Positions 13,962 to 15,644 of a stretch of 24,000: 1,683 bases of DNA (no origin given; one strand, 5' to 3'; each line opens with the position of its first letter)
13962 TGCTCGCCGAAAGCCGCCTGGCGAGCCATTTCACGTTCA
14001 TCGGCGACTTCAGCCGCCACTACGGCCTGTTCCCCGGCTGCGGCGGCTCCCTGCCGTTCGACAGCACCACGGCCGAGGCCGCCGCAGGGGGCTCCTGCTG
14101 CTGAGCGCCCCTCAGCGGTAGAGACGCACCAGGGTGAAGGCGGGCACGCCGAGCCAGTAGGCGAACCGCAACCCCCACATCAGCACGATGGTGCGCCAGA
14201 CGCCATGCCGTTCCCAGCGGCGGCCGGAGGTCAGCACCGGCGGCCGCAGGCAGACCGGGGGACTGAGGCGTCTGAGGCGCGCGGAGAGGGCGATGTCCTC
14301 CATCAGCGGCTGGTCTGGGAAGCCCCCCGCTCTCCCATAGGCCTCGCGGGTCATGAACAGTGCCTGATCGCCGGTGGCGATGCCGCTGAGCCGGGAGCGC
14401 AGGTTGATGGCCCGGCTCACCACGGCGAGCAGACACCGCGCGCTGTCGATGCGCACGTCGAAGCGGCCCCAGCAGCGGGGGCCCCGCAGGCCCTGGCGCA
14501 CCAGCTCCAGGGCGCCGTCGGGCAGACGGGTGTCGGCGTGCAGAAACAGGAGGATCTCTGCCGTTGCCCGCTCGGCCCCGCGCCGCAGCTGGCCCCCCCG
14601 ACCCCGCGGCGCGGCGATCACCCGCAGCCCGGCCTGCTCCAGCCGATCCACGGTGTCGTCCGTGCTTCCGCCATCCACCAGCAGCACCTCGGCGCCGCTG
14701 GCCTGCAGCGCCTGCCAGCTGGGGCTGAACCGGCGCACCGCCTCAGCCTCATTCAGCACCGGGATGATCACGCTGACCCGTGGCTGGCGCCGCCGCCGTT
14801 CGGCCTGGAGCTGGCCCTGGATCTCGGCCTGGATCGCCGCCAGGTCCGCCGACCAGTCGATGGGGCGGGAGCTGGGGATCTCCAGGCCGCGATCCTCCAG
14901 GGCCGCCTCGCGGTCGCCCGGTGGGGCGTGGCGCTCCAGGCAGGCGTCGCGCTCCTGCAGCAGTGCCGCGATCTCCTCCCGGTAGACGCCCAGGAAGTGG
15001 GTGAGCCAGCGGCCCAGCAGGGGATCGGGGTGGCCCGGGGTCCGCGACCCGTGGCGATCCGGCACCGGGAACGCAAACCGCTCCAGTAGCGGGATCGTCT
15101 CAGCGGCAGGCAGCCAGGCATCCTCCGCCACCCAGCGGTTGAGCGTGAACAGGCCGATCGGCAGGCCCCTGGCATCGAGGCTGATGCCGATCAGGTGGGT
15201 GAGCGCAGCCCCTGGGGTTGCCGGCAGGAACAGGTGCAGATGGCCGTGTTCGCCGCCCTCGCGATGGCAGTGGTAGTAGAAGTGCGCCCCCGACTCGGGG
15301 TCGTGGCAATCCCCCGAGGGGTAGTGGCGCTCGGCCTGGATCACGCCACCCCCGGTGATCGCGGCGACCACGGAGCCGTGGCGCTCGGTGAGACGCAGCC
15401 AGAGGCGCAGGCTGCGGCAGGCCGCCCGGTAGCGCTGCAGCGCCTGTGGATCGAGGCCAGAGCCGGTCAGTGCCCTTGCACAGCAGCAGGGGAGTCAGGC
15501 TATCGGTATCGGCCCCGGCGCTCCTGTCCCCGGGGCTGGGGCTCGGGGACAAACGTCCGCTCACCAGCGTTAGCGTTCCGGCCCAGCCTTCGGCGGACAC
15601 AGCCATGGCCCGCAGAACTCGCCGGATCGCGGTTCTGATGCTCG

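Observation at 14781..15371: Uncharacterised His-rich N-terminal module fused to the arsenosugar-type glycosyltransferase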

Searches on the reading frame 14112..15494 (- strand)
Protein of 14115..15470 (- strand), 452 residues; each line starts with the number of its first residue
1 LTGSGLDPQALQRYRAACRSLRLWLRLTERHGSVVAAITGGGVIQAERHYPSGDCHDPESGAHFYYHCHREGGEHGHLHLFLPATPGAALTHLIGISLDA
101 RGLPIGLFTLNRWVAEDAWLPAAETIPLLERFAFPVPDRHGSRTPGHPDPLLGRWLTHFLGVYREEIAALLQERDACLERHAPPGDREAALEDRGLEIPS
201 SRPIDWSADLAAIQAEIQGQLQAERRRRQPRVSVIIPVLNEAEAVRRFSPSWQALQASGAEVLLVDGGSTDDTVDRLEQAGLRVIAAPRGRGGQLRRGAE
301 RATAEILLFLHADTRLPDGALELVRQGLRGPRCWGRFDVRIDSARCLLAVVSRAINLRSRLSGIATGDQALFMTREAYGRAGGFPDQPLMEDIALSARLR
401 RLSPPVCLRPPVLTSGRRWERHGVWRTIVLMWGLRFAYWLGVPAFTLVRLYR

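Call 3: search_protein_families(library=pfam, proteins=[window:14112-15371:-, window:14112-15494:-], max_evalue=0.01)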
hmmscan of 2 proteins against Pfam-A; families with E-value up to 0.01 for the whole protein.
window:14112-15371:- (419 aa): 3 families
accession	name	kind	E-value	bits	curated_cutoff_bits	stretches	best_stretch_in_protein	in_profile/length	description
PF22308.1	DUF6969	-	2.6e-47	161.5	27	1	10-171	31-201/201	Domain of unknown function (DUF6969)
PF00535.33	Glycos_transf_2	-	4e-15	56.6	23.3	1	200-292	1-100/168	Glycosyl transferase family 2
PF13641.12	Glyco_tranf_2_3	-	0.003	18.1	27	0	197-302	1-120/230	Glycosyltransferase like family 2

window:14112-15494:- (460 aa): 3 families
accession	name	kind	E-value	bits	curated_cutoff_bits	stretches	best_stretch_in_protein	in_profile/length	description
PF22308.1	DUF6969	-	1.5e-48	165.5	27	1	30-212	9-201/201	Domain of unknown function (DUF6969)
PF00535.33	Glycos_transf_2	-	4.5e-15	56.4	23.3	1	241-333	1-100/168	Glycosyl transferase family 2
PF13641.12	Glyco_tranf_2_3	-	0.0038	17.7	27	0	238-343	1-120/230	Glycosyltransferase like family 2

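Call 4: search_protein_families(library=ncbifam, proteins=[window:14112-15371:-], max_evalue=0.01)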
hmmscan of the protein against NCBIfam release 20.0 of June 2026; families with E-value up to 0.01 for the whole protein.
window:14112-15371:- (419 aa): 12 families
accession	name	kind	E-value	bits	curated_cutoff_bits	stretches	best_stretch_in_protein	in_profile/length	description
TIGR04283.1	glyco_like_mftF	equivalog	1.1e-75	254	182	1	199-418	1-221/221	TIGR04283 family arsenosugar biosynthesis glycosyltransferase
TIGR03965.1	mycofact_glyco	equivalog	1.8e-10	40.3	280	1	192-291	69-175/467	mycofactocin biosynthesis glycosyltransferase MftF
TIGR03937.1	PgaC_IcaA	equivalog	3e-09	36.4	422.3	1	189-290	37-145/407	poly-beta-1,6-N-acetyl-D-glucosamine synthase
NF010496.0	PRK13915.1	equivalog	3.2e-09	36.3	262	1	191-285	25-131/307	glucosyl-3-phosphoglycerate synthase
TIGR04182.1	glyco_TIGR04182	equivalog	5.2e-09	35.9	325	1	199-287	2-90/293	S-layer glycoprotein N-glycosyltransferase AglJ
NF041875.1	EPS_EpsD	equivalog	1.5e-06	27.9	370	1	199-285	1-94/325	exopolysaccharide biosynthesis glycosyltransferase EpsD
NF007482.0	PRK10073.1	equivalog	7.5e-05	21.9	423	1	195-245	4-54/334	glycosyltransferase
NF058614.1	PPMAGASynPpgS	equivalog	0.00027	20.4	370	1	199-270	2-72/226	polyprenyl-phospho-N-acetylgalactosaminyl synthase PpgS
NF045692.1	OglycostaseCruG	equivalog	0.0012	17.8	600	1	195-247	39-91/386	2'-O-glycosyltransferase CruG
TIGR03469.1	HpnB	hypoth_equivalog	0.0014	17.7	379.25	0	188-246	35-94/386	hopene-associated glycosyltransferase HpnB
NF007986.1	PRK10714.1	equivalog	0.0025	16.9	529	1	198-248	7-60/316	undecaprenyl-phosphate 4-deoxy-4-formamido-L-arabinose transferase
NF041391.1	DPhHxTase_Halo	equivalog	0.0051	15.8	375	1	206-284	4-82/213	dolichyl-phosphate hexose transferase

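Call 44: search_protein_representatives(protein=window:14115-15470:-)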
Query: 452 residues. Proteins with E-value up to 0.001 (for the whole library): 16636; up to 1e-10: 6665; up to 1e-30: 1230. The best 150 are listed.
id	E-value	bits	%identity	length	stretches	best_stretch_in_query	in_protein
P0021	2.9e-186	636.2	90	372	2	142-452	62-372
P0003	3.0e-78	280.1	66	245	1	1-218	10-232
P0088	7.1e-70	252.4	41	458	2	236-452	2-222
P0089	2.0e-67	244.3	53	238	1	225-452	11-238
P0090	4.7e-66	239.8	54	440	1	231-449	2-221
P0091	1.9e-64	234.5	54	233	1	229-452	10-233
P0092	2.1e-64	234.4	38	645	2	232-434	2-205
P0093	3.9e-64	233.5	53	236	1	231-448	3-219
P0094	4.1e-64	233.4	53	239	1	232-451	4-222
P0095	1.4e-63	231.7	56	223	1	231-452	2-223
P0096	2.4e-63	230.9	56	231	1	231-447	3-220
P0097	4.5e-63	230.0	53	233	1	231-451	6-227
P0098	1.8e-62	228.0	57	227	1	12-222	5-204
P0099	3.0e-62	227.3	54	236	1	228-451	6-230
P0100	3.2e-62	227.2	52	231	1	231-452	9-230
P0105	1.4e-61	225.1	38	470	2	230-451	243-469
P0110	1.4e-59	218.5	49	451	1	231-449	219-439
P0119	8.3e-57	209.3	41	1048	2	230-447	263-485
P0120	9.7e-57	209.1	34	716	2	225-452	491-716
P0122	1.5e-56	208.5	47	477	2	228-452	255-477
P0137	6.5e-55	203.1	49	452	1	228-452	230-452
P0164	5.2e-52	193.5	43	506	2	222-449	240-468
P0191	2.7e-50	187.9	44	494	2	229-451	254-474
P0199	6.1e-50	186.7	45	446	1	231-451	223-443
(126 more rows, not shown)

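Call 45: search_protein_families(library=pfam, proteins=[P0105, P0122, P0164, P0191, P0137, P0110, P0199, P0120, P0119, P0092], max_evalue=0.0001)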
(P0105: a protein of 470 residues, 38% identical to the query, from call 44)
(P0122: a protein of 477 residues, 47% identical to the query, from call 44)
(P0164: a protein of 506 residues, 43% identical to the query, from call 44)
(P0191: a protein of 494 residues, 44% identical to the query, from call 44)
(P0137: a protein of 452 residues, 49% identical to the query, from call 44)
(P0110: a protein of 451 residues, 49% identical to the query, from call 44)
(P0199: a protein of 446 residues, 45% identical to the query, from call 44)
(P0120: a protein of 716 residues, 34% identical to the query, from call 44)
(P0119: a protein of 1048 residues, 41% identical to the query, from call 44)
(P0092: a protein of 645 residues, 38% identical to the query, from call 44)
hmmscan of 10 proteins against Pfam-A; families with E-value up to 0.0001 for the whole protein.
P0105 (470 aa): 4 families
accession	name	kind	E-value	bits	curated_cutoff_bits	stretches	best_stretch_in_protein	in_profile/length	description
PF00535.33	Glycos_transf_2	-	5.3e-39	134.3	23.3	2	246-348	1-108/168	Glycosyl transferase family 2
PF13641.12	Glyco_tranf_2_3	-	4e-13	50.4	27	1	245-352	3-120/230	Glycosyltransferase like family 2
PF13632.12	Glyco_trans_2_3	-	2e-06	28.2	27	0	85-184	3-113/198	Glycosyl transferase family group 2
PF10111.15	Glyco_tranf_2_2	-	2e-06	28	27.3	0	10-104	1-105/276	Glycosyltransferase like family 2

P0122 (477 aa): 4 families
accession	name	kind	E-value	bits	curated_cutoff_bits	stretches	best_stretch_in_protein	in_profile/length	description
PF00535.33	Glycos_transf_2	-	9.6e-29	100.9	23.3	2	260-355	1-105/168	Glycosyl transferase family 2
PF13641.12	Glyco_tranf_2_3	-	5e-08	33.7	27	0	257-372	1-129/230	Glycosyltransferase like family 2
PF13704.12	Glyco_tranf_2_4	-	2.2e-06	28.5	27.5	0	29-104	1-81/98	Glycosyl transferase family 2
PF10111.15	Glyco_tranf_2_2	-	9.2e-05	22.5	27.3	0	260-339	1-92/276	Glycosyltransferase like family 2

P0164 (506 aa): 6 families
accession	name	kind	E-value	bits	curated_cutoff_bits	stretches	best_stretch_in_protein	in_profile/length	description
PF00535.33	Glycos_transf_2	-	1.9e-44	152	23.3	2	251-363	1-121/168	Glycosyl transferase family 2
PF13641.12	Glyco_tranf_2_3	-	2.5e-13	51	27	1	248-422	1-198/230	Glycosyltransferase like family 2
PF10111.15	Glyco_tranf_2_2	-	1.5e-07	31.6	27.3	0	251-342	1-103/276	Glycosyltransferase like family 2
PF12804.13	NTP_transf_3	-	1.5e-06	28.9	27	1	6-113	21-130/160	MobA-like NTP transferase domain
PF13704.12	Glyco_tranf_2_4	-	2.7e-06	28.2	27.5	0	7-58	2-54/98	Glycosyl transferase family 2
PF13506.12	Glyco_transf_21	-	3.4e-05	23.8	21.7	0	60-156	22-117/174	Glycosyl transferase family 21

P0191 (494 aa): 4 families
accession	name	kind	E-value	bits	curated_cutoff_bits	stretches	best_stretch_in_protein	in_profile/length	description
PF00535.33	Glycos_transf_2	-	4.9e-40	137.6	23.3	2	11-172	2-167/168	Glycosyl transferase family 2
PF13641.12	Glyco_tranf_2_3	-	4.6e-12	46.9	27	1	257-434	3-206/230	Glycosyltransferase like family 2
PF10111.15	Glyco_tranf_2_2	-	6.6e-06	26.2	27.3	0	270-342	15-98/276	Glycosyltransferase like family 2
PF13632.12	Glyco_trans_2_3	-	2.9e-05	24.4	27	0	330-466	3-144/198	Glycosyl transferase family group 2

P0137 (452 aa): 2 families
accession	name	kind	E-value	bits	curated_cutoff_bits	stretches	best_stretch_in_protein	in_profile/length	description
PF09837.15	DUF2064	-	3.8e-18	65.9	25.8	1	81-169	32-120/120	Uncharacterized protein conserved in bacteria (DUF2064)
PF00535.33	Glycos_transf_2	-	1.9e-13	51.1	23.3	1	235-330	1-105/168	Glycosyl transferase family 2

P0110 (451 aa): 3 families
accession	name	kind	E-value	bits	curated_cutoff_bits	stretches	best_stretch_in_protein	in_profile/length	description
PF00535.33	Glycos_transf_2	-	5.9e-18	65.8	23.3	1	221-338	1-127/168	Glycosyl transferase family 2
PF09335.16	VTT_dom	-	3.9e-14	53.6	33.9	1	33-159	1-122/123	VTT domain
PF10111.15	Glyco_tranf_2_2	-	1.8e-06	28.1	27.3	1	221-314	1-104/276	Glycosyltransferase like family 2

P0199 (446 aa): 2 families
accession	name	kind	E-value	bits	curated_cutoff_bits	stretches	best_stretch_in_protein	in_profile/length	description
PF09997.14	DUF2238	-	4.6e-49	166.3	26.4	1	36-173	3-140/140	Predicted membrane protein (DUF2238)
PF00535.33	Glycos_transf_2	-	1.1e-18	68.2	23.3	1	225-339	1-125/168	Glycosyl transferase family 2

P0120 (716 aa): 7 families
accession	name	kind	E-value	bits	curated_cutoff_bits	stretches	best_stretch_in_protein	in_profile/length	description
PF00535.33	Glycos_transf_2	-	1.3e-43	149.3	23.3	2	51-197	1-164/168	Glycosyl transferase family 2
PF09837.15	DUF2064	-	3.3e-33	114.5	25.8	1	342-452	8-120/120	Uncharacterized protein conserved in bacteria (DUF2064)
PF13641.12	Glyco_tranf_2_3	-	6.6e-19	69.3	27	2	50-229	3-206/230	Glycosyltransferase like family 2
PF10111.15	Glyco_tranf_2_2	-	9.7e-11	42.1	27.3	0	499-591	1-106/276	Glycosyltransferase like family 2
PF13506.12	Glyco_transf_21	-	4.6e-10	39.7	21.7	0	559-680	23-156/174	Glycosyl transferase family 21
PF01983.22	CofC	-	2.6e-08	33.8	22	1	381-488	75-182/217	Guanylyl transferase CofC like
PF13632.12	Glyco_trans_2_3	-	2.1e-07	31.4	27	0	123-222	1-110/198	Glycosyl transferase family group 2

P0119 (1048 aa): 6 families
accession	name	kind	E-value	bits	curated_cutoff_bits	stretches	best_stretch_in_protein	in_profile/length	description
PF00535.33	Glycos_transf_2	-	3.6e-42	144.6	23.3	2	266-417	1-166/168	Glycosyl transferase family 2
PF13641.12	Glyco_tranf_2_3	-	5e-15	56.6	27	1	263-457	1-216/230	Glycosyltransferase like family 2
PF02366.24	PMT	-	2.6e-09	37.5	22.7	1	611-770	76-232/245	Dolichyl-phosphate-mannose-protein mannosyltransferase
PF13506.12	Glyco_transf_21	-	6.3e-09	36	21.7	1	64-192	21-150/174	Glycosyl transferase family 21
PF13632.12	Glyco_trans_2_3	-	1.1e-07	32.3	27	1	78-188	3-114/198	Glycosyl transferase family group 2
PF13231.12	PMT_2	-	5.4e-05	23.9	26.1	1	599-727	4-130/160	Dolichyl-phosphate-mannose-protein mannosyltransferase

P0092 (645 aa): 6 families
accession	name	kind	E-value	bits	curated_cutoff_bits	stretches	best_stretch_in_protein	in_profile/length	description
PF00535.33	Glycos_transf_2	-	6.9e-49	166.4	23.3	2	3-123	1-130/168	Glycosyl transferase family 2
PF09837.15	DUF2064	-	4.5e-31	107.6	25.8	1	489-605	6-120/120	Uncharacterized protein conserved in bacteria (DUF2064)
PF13641.12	Glyco_tranf_2_3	-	8.6e-16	59.1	27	1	2-174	3-198/230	Glycosyltransferase like family 2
PF10111.15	Glyco_tranf_2_2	-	6e-15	55.9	27.3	1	3-92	1-100/276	Glycosyltransferase like family 2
PF12804.13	NTP_transf_3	-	3e-09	37.7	27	1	479-596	25-131/160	MobA-like NTP transferase domain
PF13632.12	Glyco_trans_2_3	-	4.8e-08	33.5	27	0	78-173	3-109/198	Glycosyl transferase family group 2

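Call 81: predict_structure(alignment_id=A6)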
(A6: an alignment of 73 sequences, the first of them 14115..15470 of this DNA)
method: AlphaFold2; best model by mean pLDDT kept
length: 452 residues; sequences in the alignment: 73
mean_pLDDT: 93.2   pTM: 0.83
mean pLDDT of the five models: 93.2, 93.1, 93.0, 92.9, 92.5
residues with pLDDT >= 90: 379; 70-90: 57; 50-70: 16; < 50: 0
segments of 3 or more residues with pLDDT < 50: none
pLDDT, mean of each block of 10 residues (from residue 1): 80 95 96 92 82 84 87 78 94 95 95 81 96 73 73 95 97 96 92 92 96 95 90 98 97 97 98 98 97 97 98 97 97 98 96 97 97 98 96 98 98 96 95 96 97 94
secondary structure, 60 per line:
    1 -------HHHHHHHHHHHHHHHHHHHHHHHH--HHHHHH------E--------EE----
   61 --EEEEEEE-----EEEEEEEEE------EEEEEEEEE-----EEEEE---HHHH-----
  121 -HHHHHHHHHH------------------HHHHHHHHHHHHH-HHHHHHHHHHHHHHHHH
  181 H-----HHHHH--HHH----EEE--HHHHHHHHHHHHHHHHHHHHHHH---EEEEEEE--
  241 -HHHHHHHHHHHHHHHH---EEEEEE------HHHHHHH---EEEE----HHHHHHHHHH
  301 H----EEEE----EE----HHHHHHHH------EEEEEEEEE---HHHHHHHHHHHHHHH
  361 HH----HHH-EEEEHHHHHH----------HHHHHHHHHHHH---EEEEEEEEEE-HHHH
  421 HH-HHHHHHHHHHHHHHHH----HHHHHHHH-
elements in order: H8-31 H34-39 E63-69 E75-83 E90-98 E104-108 H112-115 H122-131 H150-162 H164-181 H187-191 E201-203 H206-228 E232-238 H242-257 E261-266 H273-279 E283-286 H291-301 E306-309 H320-327 E334-342 H346-362 E371-374 H375-380 H391-402 E406-415 H417-422 H424-439 H444-451

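Call 83: fold_search(model_id=the predicted structure, library=pdb)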
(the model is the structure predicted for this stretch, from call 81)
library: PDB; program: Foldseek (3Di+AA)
matches with E <= 10: 1220; with E <= 0.001: 289
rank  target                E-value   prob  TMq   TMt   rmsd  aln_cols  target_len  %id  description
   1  6yv7_B                1.8e-10  1.00  0.38  0.48   4.2       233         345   22  Mannosyltransferase PcManGT from Pyrobaculum calidifontis (released 2020-07-22)
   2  9omn_B                2.6e-10  1.00  0.33  0.53   4.3       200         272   23  WrtF fucosyltransferase - GDP-2-deoxy-2-fluoro-beta-L-fucose (released 2025-10-29)
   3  9omm_B                3.2e-10  1.00  0.34  0.54   4.4       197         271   22  WrtF fucosyltransferase - tetrasaccharide product (released 2025-10-29)
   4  9omj_A                4.1e-10  1.00  0.33  0.54   4.7       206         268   22  WrtF fucosyltransferase - GDP-beta-L-fucose (released 2025-10-29)
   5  9omk_B                6.1e-10  1.00  0.34  0.58   4.5       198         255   22  WrtF fucosyltransferase - trisaccharide acceptor (released 2025-10-29)
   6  9oml_B                6.1e-10  1.00  0.32  0.49   4.6       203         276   23  WrtF fucosyltransferase - acetylated trisaccharide acceptor (released 2025-10-29)
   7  9omh_D                6.5e-10  1.00  0.33  0.53   4.2       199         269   23  WrtF fucosyltransferase - Apo (released 2025-10-29)
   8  9omh_A                7.3e-10  1.00  0.34  0.54   4.1       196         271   22  WrtF fucosyltransferase - Apo (released 2025-10-29)
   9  9omn_A                8.1e-10  1.00  0.33  0.56   4.3       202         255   23  WrtF fucosyltransferase - GDP-2-deoxy-2-fluoro-beta-L-fucose (released 2025-10-29)
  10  9omi_B                1.2e-09  1.00  0.33  0.56   4.3       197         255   23  WrtF fucosyltransferase - GDP (released 2025-10-29)
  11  9omj_B                1.3e-09  1.00  0.33  0.57   4.3       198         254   23  WrtF fucosyltransferase - GDP-beta-L-fucose (released 2025-10-29)
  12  9omi_A                1.5e-09  1.00  0.33  0.53   4.3       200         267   23  WrtF fucosyltransferase - GDP (released 2025-10-29)
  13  9omm_A                1.7e-09  1.00  0.34  0.56   4.1       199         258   23  WrtF fucosyltransferase - tetrasaccharide product (released 2025-10-29)
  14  6yv7_A                1.7e-09  1.00  0.34  0.43  14.1       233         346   22  Mannosyltransferase PcManGT from Pyrobaculum calidifontis (released 2020-07-22)
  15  9omh_C                4.6e-09  1.00  0.33  0.55   4.1       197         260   23  WrtF fucosyltransferase - Apo (released 2025-10-29)
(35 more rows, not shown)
